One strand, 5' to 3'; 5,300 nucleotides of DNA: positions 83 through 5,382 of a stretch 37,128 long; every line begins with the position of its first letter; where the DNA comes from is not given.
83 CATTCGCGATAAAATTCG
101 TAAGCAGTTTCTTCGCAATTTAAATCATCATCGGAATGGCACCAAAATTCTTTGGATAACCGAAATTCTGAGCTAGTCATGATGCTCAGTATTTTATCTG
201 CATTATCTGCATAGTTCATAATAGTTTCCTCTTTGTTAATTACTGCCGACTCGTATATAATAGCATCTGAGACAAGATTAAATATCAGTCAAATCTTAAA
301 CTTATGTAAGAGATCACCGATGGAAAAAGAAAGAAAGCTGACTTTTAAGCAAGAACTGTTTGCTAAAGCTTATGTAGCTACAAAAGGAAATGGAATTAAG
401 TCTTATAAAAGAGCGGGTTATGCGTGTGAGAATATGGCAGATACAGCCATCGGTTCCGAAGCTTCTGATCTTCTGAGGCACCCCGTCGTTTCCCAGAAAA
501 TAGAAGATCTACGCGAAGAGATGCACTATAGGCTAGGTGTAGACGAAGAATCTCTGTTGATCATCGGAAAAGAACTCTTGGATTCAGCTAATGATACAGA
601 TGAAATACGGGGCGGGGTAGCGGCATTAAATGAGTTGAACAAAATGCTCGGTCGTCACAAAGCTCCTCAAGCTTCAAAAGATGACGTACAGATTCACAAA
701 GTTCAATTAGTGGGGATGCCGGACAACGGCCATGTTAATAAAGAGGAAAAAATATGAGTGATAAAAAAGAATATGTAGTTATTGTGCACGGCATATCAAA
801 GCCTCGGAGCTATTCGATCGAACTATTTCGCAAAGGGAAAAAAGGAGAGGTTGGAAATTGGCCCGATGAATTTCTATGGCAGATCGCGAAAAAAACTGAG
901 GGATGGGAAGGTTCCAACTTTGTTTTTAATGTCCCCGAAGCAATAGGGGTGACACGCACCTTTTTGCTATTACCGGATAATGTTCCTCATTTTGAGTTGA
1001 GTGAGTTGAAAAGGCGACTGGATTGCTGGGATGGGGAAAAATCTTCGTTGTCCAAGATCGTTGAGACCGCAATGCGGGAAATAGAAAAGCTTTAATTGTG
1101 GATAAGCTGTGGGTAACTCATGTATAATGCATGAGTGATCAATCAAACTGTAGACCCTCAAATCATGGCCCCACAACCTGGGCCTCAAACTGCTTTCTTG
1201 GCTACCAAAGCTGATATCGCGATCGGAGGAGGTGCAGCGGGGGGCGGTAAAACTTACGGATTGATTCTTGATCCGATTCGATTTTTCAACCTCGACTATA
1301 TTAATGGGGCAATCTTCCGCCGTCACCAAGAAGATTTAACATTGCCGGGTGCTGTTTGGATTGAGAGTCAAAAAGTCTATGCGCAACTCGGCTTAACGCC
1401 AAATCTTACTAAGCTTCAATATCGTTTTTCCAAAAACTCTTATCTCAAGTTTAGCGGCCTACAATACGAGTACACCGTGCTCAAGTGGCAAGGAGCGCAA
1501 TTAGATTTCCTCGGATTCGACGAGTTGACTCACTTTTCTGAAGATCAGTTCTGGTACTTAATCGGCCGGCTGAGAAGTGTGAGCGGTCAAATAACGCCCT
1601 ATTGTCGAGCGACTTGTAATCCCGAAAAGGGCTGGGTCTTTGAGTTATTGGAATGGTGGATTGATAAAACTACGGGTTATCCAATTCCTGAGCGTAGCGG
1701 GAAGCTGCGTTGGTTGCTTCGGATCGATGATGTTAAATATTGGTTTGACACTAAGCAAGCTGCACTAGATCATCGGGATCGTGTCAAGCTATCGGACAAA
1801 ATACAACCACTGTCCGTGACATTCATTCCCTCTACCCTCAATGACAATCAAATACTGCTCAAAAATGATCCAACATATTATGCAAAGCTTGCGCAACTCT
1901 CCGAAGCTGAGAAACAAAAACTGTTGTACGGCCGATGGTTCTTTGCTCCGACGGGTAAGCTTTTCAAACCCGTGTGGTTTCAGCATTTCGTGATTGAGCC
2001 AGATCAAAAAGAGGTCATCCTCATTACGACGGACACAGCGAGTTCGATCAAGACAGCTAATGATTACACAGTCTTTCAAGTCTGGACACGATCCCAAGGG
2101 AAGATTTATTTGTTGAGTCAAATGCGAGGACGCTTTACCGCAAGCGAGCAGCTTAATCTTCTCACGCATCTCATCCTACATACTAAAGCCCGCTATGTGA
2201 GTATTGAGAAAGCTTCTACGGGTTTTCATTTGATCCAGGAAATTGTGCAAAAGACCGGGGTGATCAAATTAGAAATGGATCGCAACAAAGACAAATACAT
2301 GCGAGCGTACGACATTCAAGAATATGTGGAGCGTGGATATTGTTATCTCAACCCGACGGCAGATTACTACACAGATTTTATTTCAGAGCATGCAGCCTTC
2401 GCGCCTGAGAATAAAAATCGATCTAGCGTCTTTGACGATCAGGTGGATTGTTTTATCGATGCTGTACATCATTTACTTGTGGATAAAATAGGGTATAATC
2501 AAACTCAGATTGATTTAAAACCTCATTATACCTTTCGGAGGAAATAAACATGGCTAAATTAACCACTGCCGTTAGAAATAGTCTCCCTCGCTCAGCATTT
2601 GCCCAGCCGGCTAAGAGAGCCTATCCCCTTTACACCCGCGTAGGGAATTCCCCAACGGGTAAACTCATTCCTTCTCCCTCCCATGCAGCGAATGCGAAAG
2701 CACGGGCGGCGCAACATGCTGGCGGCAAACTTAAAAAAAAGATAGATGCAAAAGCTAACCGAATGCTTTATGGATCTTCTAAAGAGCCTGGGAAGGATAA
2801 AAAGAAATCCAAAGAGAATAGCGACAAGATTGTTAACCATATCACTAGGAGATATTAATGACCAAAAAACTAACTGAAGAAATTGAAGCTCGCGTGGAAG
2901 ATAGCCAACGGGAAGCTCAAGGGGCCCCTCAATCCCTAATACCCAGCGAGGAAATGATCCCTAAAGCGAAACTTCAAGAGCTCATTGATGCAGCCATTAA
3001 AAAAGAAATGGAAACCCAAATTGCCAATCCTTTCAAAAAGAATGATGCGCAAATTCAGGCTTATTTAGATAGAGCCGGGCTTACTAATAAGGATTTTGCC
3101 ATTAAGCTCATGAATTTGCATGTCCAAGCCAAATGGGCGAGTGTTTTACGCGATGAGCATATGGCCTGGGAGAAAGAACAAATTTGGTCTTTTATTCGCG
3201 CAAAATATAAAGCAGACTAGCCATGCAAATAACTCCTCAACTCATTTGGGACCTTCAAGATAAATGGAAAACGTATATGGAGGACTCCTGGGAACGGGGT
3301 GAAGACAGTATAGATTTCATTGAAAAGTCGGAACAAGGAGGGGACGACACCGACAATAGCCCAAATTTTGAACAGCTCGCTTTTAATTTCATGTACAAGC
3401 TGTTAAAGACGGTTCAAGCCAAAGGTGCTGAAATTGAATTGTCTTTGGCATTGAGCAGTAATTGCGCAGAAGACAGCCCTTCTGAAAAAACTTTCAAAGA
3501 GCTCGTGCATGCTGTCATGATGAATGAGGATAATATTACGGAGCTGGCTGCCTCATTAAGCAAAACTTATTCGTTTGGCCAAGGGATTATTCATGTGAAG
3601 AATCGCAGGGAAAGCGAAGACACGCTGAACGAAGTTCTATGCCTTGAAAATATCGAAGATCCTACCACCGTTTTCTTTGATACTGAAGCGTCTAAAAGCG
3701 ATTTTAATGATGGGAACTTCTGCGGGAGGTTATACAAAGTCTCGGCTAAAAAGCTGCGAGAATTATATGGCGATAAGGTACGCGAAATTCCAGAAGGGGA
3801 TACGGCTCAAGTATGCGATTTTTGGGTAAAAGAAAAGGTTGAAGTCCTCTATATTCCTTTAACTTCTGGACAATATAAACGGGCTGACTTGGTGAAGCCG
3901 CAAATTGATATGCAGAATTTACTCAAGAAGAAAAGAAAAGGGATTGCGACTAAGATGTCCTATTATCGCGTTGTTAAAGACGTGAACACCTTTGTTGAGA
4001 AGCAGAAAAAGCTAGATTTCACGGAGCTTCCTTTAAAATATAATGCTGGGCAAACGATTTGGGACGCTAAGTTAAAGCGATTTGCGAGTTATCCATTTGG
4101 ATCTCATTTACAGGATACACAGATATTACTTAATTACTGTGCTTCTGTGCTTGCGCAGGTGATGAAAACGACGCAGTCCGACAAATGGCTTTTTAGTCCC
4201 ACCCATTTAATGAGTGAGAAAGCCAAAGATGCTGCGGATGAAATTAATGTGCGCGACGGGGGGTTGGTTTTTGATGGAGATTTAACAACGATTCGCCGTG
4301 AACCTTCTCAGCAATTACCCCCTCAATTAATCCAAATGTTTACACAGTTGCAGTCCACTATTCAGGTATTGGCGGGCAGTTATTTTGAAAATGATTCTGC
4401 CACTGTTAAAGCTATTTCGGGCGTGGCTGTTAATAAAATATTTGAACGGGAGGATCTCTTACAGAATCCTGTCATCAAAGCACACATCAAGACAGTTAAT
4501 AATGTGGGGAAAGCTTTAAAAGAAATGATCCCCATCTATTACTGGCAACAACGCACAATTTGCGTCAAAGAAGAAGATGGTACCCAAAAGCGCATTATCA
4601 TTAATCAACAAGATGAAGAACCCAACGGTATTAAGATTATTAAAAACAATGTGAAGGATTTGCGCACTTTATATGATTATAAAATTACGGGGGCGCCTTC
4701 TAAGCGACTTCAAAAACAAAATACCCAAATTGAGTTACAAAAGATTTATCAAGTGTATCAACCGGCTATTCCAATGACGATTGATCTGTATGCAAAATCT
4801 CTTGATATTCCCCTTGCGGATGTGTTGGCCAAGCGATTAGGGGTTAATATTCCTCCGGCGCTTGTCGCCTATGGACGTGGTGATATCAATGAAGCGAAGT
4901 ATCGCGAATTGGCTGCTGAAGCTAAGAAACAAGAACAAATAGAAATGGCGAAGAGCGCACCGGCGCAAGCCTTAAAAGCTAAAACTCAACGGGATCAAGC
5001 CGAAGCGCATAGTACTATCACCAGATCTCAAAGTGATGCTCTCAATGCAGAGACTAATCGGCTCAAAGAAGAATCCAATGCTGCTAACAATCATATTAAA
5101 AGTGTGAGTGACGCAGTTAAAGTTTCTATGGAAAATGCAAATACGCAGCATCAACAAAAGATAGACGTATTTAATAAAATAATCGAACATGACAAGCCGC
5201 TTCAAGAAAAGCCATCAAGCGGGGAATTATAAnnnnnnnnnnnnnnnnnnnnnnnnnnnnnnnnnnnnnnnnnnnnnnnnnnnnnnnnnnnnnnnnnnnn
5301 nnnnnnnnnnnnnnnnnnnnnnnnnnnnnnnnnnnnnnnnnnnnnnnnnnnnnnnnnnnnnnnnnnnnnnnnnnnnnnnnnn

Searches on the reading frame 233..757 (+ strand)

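Call 64: search_protein_families(library=phrogs, proteins=[window:233-757:+], max_evalue=0.001)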
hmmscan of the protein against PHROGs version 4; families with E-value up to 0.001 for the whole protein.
window:233-757:+ (174 aa): 4 families
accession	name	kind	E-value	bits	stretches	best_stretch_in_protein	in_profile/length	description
phrog_51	-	head and packaging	4e-16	60.5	1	27-109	80-157/261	terminase small subunit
phrog_1595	-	head and packaging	7.2e-08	33.7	1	34-98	2-65/164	terminase small subunit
phrog_2606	-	head and packaging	4.5e-07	30.5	1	29-109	82-157/310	terminase small subunit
phrog_17390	-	unknown function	0.00081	20.2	0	35-91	2-52/69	-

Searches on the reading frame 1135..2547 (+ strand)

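Call 25: search_protein_families(library=phrogs, proteins=[window:1135-2547:+], max_evalue=0.001)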
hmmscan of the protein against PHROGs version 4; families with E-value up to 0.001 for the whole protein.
window:1135-2547:+ (470 aa): 5 families
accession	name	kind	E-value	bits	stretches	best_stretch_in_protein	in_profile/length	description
phrog_979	-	head and packaging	4.6e-98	330.5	1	5-452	145-604/642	terminase large subunit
phrog_9526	-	head and packaging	1.1e-30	108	1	9-268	6-270/280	terminase large subunit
phrog_38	-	head and packaging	1.4e-25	91.1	1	272-448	523-704/760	terminase large subunit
phrog_5573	-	head and packaging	6.6e-22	79.1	1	263-445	51-232/250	terminase large subunit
phrog_2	-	head and packaging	9.9e-14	52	1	15-441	267-586/807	terminase large subunit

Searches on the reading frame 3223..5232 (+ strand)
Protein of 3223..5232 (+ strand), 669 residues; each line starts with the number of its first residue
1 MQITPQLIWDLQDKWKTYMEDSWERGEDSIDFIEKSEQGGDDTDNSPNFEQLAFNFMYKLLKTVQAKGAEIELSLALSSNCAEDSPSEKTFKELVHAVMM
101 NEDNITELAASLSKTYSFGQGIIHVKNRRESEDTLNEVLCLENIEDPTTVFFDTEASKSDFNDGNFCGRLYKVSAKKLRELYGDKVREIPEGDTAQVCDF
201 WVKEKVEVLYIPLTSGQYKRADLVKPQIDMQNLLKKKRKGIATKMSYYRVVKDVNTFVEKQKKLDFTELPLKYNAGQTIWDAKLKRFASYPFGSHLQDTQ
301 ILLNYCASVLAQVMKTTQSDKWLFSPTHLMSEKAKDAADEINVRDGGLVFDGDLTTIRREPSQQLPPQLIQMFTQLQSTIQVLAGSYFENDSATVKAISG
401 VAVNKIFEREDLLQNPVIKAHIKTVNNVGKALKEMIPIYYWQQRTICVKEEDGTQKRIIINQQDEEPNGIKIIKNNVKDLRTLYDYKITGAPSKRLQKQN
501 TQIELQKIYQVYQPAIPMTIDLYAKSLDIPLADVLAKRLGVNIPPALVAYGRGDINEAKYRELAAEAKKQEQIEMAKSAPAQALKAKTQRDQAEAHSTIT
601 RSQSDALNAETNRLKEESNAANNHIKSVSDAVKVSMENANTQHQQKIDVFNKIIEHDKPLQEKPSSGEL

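Call 25: search_protein_families(library=phrogs, proteins=[window:3223-5232:+], max_evalue=0.001)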
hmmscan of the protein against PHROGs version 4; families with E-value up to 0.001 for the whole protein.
window:3223-5232:+ (669 aa): 1 family
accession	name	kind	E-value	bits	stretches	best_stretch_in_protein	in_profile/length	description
phrog_156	-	head and packaging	3.2e-42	145.8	1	121-644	128-664/681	portal protein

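Call 36: search_dna_similar(query=window:3223-5232:+, collection=phages, mode=protein, max_rows=15)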
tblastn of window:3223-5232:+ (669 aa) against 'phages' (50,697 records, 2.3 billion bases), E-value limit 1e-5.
Records with a match: 26; places in all: 26; records where one place covers at least 80% of the query: 10.
Best place of each record, by identity: <60% 26.
By first word of the organism name: Vibrio 18; Thalassomonas 2; Shewanella 2; Caudoviricetes 2; Acetobacter 1; EBPR 1.
By host as written in the record: Vibrio crassostreae 10; - 4; Thalassomonas loyana LMG 22536 2; Vibrio tasmaniensis 2; Shewanella inventionis KX27 2; Vibrio vulnificus 2; Vibrio sp. 1; Vibrio cyclitrophicus 1; and 2 more.
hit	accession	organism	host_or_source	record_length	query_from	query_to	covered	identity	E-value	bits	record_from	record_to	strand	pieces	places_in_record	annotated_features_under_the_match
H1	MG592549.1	Vibrio phage 1.183.O._10N.286.48.B7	Vibrio sp.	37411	17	644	94%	22.9%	2e-19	100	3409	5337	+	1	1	portal protein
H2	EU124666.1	Thalassomonas phage BA3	Thalassomonas loyana LMG 22536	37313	17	610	89%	23.8%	7e-24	114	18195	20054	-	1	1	hypothetical protein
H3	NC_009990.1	Thalassomonas phage BA3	Thalassomonas loyana LMG 22536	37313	17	610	89%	23.8%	7e-24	114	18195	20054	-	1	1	portal protein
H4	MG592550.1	Vibrio phage 1.184.A._10N.286.49.A5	Vibrio cyclitrophicus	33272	17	610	89%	23.2%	2e-21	105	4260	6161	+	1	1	portal protein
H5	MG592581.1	Vibrio phage 1.211.A._10N.222.52.F11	Vibrio tasmaniensis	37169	17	618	90%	22.6%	4e-20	101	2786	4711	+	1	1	portal protein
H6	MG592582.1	Vibrio phage 1.211.B._10N.222.52.F11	Vibrio tasmaniensis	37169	17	618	90%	22.6%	4e-20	101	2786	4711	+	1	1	portal protein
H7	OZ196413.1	Vibrio phage D478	Seawater and oysters mix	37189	17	610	89%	22.5%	3e-19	99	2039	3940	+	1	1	portal protein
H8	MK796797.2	Shewanella phage X14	Shewanella inventionis KX27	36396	17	610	89%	22.3%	7e-20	100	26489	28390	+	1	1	portal protein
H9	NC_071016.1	Shewanella phage X14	Shewanella inventionis KX27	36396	17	610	89%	22.3%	7e-20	100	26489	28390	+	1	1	portal protein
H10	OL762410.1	Vibrio phage vB_ValP_FGH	Vibrio alginolyticus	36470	17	609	89%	21.1%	1e-14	84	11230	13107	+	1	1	hypothetical protein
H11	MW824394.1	Vibrio phage 41E34.2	Vibrio crassostreae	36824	17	548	80%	22.3%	6e-17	92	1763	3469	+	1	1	putative portal protein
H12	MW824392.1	Vibrio phage 34E29.1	Vibrio crassostreae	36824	17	548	80%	22.3%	6e-17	92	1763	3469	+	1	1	hypothetical protein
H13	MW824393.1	Vibrio phage 36E38.1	Vibrio crassostreae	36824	17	548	80%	22.3%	6e-17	92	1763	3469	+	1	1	portal protein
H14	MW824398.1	Vibrio phage 44E38.1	Vibrio crassostreae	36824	17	548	80%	22.3%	6e-17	92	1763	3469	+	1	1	portal protein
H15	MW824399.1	Vibrio phage 44E38.2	Vibrio crassostreae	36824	17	548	80%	22.3%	6e-17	92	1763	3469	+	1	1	hypothetical protein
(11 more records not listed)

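Call 73: find_related_loci(query=window:3223-5229:+, collection=viral_contigs, flank=10000)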
Query window:3223-5229:+ (669 aa) in viral_contigs; peptide patterns used: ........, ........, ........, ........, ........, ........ (x = any residue, [..] = any of these).
1 stretches matched a pattern, but none encodes a relative of the query by tblastn (E <= 1e-3).

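Call 74: find_related_loci(query=window:3223-5229:+, collection=metagenome_contigs, flank=10000)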
Query window:3223-5229:+ (669 aa) in metagenome_contigs; peptide patterns used: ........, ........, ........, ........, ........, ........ (x = any residue, [..] = any of these).
13 stretches matched a pattern, but none encodes a relative of the query by tblastn (E <= 1e-3).
